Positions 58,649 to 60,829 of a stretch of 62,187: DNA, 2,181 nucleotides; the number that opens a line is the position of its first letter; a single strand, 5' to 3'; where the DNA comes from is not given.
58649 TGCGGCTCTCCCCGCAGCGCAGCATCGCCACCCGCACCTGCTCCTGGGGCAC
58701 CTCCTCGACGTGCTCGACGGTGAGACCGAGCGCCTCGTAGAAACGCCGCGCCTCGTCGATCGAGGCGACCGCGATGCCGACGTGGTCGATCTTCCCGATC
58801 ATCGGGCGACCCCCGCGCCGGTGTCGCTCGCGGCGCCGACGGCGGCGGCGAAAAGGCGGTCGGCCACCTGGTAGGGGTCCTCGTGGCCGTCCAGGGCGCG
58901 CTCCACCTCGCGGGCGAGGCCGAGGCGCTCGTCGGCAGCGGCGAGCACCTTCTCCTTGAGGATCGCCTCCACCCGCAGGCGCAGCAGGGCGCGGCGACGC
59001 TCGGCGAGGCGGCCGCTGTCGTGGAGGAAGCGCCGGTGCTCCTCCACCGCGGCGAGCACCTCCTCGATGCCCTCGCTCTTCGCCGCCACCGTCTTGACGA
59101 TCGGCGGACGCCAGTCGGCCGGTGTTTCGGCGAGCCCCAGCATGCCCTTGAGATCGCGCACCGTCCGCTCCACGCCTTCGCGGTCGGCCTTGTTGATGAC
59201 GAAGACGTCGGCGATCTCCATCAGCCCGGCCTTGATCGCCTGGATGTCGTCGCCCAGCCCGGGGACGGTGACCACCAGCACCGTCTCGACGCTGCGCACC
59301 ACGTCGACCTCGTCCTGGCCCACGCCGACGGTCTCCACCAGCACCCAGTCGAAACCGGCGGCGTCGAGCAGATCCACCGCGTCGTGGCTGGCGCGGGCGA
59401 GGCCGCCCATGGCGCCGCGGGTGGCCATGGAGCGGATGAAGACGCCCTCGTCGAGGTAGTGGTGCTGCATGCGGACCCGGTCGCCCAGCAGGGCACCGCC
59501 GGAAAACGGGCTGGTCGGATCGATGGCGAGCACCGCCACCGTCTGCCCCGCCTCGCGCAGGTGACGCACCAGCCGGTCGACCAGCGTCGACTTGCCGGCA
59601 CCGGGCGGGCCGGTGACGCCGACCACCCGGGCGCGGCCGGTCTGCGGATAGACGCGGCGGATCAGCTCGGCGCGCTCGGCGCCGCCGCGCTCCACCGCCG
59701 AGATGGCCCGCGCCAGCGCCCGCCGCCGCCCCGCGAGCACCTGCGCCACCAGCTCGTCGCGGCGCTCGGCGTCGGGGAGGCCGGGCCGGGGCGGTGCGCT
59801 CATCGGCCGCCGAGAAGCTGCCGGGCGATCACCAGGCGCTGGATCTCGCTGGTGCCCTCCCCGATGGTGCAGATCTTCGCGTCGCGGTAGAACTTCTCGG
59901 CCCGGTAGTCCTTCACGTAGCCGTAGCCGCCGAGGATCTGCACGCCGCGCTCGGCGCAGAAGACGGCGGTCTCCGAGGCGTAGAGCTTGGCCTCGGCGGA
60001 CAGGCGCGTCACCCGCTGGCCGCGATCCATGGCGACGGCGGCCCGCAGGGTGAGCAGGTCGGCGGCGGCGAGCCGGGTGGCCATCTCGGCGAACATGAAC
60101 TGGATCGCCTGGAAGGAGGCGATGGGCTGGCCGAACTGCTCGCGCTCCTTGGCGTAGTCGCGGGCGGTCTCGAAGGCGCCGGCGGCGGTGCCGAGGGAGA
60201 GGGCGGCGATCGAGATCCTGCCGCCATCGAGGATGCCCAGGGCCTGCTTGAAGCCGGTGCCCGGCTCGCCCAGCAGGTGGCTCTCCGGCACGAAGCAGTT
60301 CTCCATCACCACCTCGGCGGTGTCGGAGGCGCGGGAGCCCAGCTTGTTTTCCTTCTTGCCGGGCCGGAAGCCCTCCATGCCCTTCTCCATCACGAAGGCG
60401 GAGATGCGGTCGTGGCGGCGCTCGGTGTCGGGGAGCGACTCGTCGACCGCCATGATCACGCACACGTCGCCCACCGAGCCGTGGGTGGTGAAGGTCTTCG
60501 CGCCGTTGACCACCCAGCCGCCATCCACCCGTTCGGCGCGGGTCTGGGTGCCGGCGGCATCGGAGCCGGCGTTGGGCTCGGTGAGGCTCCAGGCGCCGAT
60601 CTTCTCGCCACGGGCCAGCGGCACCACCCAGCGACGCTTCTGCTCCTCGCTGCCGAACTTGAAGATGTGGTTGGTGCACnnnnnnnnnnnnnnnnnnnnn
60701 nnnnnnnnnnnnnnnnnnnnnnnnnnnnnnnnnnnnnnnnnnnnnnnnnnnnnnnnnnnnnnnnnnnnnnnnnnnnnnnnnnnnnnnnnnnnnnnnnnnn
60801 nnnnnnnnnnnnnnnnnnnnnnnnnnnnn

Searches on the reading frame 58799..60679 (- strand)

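Call 14: search_protein_families(library=pfam, proteins=[window:58799-60679:-], max_evalue=0.001)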
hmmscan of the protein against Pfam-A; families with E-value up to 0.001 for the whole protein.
window:58799-60679:- (626 aa): 11 families
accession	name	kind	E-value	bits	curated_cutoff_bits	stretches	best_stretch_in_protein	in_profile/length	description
PF03308.22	MeaB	-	6.1e-97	324.3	23.1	1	322-582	1-268/273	Methylmalonyl Co-A mutase-associated GTPase MeaB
PF02492.25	cobW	-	1.6e-07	31.5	20.7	1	352-510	2-165/180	CobW/HypB/UreG, nucleotide-binding domain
PF13191.12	AAA_16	-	7.6e-06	27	32.6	1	345-389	19-63/167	AAA ATPase domain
PF03029.23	ATP_bind_1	-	1e-05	25.9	27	1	355-390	1-36/240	Conserved hypothetical ATP binding protein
PF13604.12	AAA_30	-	2.3e-05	24.7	27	1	347-386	15-54/191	AAA domain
PF00009.33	GTP_EFTU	-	4.8e-05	23.5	26.5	0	350-378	3-31/188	Elongation factor Tu GTP binding domain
PF03266.21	NTPase_1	-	0.00012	22.5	23.9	1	353-381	2-30/168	NTPase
PF13401.12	AAA_22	-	0.00028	21.7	27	1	349-397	4-50/130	AAA domain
PF24883.2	NPHP3_N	-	0.00034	21.3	24.8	1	348-385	20-57/164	Nephrocystin 3, N-terminal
PF13245.12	AAA_19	-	0.00075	20.1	25.1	0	349-389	10-50/134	AAA domain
PF13238.12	AAA_18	-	0.00079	20.3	29.4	0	353-379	1-26/128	AAA domain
